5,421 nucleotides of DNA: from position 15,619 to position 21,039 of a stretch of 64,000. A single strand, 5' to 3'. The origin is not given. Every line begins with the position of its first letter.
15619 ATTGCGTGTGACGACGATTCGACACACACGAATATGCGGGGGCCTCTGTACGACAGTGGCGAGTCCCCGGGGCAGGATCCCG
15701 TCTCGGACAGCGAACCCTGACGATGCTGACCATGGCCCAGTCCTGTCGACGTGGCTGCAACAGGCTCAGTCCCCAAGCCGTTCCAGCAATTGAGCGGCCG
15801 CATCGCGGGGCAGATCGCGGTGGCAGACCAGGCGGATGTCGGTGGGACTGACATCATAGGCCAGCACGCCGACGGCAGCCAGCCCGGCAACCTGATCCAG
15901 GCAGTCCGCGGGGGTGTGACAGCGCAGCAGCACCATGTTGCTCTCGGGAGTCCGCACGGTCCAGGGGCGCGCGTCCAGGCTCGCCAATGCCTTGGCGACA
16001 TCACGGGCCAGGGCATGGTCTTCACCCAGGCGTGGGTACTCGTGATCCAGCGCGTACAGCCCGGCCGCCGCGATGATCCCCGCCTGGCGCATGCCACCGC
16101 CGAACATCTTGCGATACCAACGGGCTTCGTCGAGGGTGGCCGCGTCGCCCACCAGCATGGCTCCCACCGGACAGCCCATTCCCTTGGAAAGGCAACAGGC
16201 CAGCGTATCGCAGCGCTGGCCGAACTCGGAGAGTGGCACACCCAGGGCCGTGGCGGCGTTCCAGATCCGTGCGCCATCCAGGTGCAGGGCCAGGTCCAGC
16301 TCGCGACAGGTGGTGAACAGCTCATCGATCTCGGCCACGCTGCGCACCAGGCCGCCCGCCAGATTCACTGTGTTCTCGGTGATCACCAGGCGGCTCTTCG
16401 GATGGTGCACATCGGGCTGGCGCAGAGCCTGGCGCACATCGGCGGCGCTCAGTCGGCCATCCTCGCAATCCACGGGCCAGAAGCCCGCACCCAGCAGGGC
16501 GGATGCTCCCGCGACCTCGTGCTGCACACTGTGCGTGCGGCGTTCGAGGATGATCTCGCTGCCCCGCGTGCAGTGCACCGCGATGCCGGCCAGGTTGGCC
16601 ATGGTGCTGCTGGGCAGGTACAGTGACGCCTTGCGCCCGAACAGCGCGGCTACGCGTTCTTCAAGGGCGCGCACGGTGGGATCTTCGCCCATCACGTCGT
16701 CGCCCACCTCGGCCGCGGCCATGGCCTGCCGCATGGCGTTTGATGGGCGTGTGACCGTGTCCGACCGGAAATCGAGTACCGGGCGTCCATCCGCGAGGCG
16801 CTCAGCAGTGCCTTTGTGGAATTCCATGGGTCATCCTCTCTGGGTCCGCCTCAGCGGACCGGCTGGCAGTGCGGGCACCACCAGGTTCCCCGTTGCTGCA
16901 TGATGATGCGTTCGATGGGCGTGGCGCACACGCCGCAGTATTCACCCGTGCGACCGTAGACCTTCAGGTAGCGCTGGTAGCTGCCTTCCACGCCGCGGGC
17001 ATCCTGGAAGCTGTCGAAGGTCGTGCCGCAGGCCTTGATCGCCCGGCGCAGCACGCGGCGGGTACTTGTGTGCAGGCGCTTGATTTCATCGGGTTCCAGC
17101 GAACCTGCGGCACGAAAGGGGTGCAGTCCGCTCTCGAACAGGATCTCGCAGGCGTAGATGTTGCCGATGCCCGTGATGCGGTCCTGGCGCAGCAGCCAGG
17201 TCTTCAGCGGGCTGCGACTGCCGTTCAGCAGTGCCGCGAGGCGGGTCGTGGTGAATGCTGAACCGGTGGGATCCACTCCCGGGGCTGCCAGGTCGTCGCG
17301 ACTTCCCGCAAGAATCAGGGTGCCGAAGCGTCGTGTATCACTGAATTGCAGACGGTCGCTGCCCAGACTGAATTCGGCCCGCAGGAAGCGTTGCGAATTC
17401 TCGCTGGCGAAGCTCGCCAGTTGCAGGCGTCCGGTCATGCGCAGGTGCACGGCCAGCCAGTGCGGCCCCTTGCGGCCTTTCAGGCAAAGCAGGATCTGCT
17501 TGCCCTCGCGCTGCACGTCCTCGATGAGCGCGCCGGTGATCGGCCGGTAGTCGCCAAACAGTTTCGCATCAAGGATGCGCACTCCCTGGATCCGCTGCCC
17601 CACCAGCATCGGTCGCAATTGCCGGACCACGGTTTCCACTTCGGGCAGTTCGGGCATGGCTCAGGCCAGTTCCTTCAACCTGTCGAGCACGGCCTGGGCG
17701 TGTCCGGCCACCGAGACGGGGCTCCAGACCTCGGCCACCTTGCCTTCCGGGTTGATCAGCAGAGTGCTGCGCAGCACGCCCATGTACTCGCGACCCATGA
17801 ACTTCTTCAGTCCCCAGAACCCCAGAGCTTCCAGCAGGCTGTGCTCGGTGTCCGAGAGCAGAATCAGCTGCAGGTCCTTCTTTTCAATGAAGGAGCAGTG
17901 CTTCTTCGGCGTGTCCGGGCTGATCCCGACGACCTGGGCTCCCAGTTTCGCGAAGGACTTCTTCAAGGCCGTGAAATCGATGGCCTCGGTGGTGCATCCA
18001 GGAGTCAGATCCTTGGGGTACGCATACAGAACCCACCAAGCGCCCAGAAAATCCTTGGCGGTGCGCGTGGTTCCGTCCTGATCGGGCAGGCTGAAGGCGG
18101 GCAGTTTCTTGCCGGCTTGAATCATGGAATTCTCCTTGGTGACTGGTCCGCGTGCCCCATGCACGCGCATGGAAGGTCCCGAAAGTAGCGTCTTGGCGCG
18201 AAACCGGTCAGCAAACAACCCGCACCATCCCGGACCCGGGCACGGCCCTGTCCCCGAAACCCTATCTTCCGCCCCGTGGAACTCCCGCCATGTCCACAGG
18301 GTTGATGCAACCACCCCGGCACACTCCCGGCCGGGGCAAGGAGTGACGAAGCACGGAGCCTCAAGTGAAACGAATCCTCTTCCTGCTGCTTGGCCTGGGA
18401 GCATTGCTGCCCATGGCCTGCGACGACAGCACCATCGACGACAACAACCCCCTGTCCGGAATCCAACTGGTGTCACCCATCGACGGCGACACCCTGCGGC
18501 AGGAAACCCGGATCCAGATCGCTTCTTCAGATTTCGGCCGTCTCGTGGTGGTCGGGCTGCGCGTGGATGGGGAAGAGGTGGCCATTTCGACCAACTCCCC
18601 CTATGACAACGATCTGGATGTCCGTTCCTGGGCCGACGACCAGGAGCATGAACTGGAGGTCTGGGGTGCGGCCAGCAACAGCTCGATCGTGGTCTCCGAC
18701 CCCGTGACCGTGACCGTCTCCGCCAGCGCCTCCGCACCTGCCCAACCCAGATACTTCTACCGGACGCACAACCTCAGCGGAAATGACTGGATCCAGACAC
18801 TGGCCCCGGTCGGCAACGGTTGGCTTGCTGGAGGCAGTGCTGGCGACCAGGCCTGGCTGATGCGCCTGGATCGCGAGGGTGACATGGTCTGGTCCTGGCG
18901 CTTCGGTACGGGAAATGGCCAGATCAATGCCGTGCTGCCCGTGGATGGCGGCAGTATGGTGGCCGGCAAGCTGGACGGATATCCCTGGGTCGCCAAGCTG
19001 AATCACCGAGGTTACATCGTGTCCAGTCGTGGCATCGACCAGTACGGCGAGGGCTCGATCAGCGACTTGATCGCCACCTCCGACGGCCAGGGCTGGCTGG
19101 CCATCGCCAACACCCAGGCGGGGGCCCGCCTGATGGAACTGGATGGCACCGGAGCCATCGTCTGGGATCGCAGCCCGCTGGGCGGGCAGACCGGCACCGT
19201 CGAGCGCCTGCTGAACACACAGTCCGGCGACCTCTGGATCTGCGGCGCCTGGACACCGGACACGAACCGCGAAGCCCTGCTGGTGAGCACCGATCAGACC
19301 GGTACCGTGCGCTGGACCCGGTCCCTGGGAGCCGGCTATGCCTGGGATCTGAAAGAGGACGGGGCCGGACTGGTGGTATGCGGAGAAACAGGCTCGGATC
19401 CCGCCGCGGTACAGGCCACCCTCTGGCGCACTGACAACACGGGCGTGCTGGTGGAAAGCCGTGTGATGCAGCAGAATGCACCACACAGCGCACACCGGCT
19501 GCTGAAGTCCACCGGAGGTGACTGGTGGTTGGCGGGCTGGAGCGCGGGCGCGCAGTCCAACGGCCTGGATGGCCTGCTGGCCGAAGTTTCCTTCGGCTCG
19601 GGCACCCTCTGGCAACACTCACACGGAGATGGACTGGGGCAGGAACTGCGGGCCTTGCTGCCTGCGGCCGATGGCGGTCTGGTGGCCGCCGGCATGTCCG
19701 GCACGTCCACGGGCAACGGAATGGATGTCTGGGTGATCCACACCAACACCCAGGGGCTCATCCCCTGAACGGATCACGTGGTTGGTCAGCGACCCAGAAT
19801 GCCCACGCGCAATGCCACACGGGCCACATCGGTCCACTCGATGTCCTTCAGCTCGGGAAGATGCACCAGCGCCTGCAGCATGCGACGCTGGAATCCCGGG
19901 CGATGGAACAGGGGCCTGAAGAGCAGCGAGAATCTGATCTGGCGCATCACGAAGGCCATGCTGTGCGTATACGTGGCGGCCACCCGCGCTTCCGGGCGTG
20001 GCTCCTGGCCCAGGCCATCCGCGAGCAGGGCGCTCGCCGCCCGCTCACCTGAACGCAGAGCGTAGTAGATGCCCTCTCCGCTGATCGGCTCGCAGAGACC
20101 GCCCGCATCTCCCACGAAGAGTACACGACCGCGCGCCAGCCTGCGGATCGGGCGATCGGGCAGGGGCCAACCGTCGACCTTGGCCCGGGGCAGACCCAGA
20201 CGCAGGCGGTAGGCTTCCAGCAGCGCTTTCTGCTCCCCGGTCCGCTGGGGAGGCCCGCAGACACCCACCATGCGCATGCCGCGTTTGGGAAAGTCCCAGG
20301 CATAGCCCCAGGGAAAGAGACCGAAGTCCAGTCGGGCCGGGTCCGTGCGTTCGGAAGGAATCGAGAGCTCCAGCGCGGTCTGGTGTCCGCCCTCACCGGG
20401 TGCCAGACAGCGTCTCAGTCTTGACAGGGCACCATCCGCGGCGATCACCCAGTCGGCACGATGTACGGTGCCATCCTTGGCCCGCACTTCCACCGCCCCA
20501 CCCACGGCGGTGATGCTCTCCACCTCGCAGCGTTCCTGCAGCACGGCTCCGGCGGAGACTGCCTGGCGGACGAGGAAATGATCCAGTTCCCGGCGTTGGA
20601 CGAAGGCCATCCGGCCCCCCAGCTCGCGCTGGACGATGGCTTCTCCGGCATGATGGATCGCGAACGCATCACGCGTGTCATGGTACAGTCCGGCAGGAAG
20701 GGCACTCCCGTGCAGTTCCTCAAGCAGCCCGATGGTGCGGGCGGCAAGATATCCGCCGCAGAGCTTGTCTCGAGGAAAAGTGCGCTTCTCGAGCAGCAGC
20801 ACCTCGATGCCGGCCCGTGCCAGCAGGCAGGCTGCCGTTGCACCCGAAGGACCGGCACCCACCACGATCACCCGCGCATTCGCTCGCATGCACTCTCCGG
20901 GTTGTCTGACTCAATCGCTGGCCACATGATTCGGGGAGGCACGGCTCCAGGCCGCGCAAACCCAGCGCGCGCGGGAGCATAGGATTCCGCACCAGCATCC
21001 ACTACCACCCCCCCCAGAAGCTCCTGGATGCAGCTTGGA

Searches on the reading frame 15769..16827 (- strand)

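Call 13: search_protein_families(library=pfam, proteins=[window:15769-16827:-], max_evalue=0.001)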
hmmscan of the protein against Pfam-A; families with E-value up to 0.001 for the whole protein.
window:15769-16827:- (353 aa): 2 families
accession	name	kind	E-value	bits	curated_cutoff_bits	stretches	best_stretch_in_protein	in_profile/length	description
PF01212.27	Beta_elim_lyase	-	8.6e-92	307.9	27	1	19-300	1-282/288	Beta-eliminating lyase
PF00155.27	Aminotran_1_2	-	1.5e-07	31.4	19.7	1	31-338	21-348/361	Aminotransferase class I and II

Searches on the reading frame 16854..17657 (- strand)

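Call 13: search_protein_families(library=pfam, proteins=[window:16854-17657:-], max_evalue=0.001)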
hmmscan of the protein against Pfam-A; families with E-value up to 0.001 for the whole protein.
window:16854-17657:- (268 aa): 3 families
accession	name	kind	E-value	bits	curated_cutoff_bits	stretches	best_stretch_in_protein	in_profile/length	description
PF01149.29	Fapy_DNA_glyco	-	1.4e-25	90.6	25.5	1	1-113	1-116/117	Formamidopyrimidine-DNA glycosylase N-terminal domain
PF06831.19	H2TH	-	4.3e-22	78.4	34.7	1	127-214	2-89/93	Formamidopyrimidine-DNA glycosylase H2TH domain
PF06827.20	zf-FPG_IleRS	-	3.5e-07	30.3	21.3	1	238-267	1-30/30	Zinc finger found in FPG and IleRS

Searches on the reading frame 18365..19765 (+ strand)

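Call 13: search_protein_families(library=pfam, proteins=[window:18365-19765:+], max_evalue=0.001)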
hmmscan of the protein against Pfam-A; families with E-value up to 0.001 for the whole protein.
window:18365-19765:+ (467 aa): 1 family
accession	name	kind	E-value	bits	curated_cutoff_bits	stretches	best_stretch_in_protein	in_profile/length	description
PF17957.7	Big_7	-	5.6e-07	30.5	24.1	1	33-99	3-70/70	Bacterial Ig domain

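Call 38: search_protein_families(library=ncbifam, proteins=[window:18365-19765:+], max_evalue=0.01)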
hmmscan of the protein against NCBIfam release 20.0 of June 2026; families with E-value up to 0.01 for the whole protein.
window:18365-19765:+ (467 aa): 0 families

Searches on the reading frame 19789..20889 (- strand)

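Call 13: search_protein_families(library=pfam, proteins=[window:19789-20889:-], max_evalue=0.001)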
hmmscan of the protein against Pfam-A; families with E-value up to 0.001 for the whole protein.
window:19789-20889:- (367 aa): 12 families
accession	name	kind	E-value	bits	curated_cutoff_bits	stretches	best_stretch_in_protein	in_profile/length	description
PF01494.25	FAD_binding_3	-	1.5e-25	90.6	22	1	5-170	2-175/349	FAD binding domain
PF01266.30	DAO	-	1.9e-11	44.5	27.9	2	6-38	1-33/353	FAD dependent oxidoreductase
PF13450.12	NAD_binding_8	-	4.4e-08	33.7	21.9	1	9-37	1-29/68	NAD(P)-binding Rossmann-like domain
PF12831.13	FAD_oxidored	-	3.4e-07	30.3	27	1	7-87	2-75/416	FAD dependent oxidoreductase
PF03486.20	HI0933_like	-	7.5e-07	29.3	50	1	6-43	2-39/244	HI0933-like protein Rossmann domain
PF04820.20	Trp_halogenase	-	1.4e-06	27.9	21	0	6-40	1-39/458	Tryptophan halogenase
PF05834.18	Lycopene_cycl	-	2e-06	27.6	23.4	1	7-181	2-164/380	Lycopene cyclase protein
PF07992.20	Pyr_redox_2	-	1.5e-05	25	26.1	1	6-166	2-119/291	Pyridine nucleotide-disulphide oxidoreductase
PF13738.12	Pyr_redox_3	-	2.7e-05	24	30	0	8-36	1-30/305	Pyridine nucleotide-disulphide oxidoreductase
PF01946.23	Thi4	-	3.2e-05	23.7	26.2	1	4-38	17-52/235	Thi4 family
PF01134.28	GIDA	-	8.3e-05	22.2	22.1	1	7-37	2-32/391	Glucose inhibited division protein A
PF00890.30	FAD_binding_2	-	0.00021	21.1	20.4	0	7-36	2-31/414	FAD binding domain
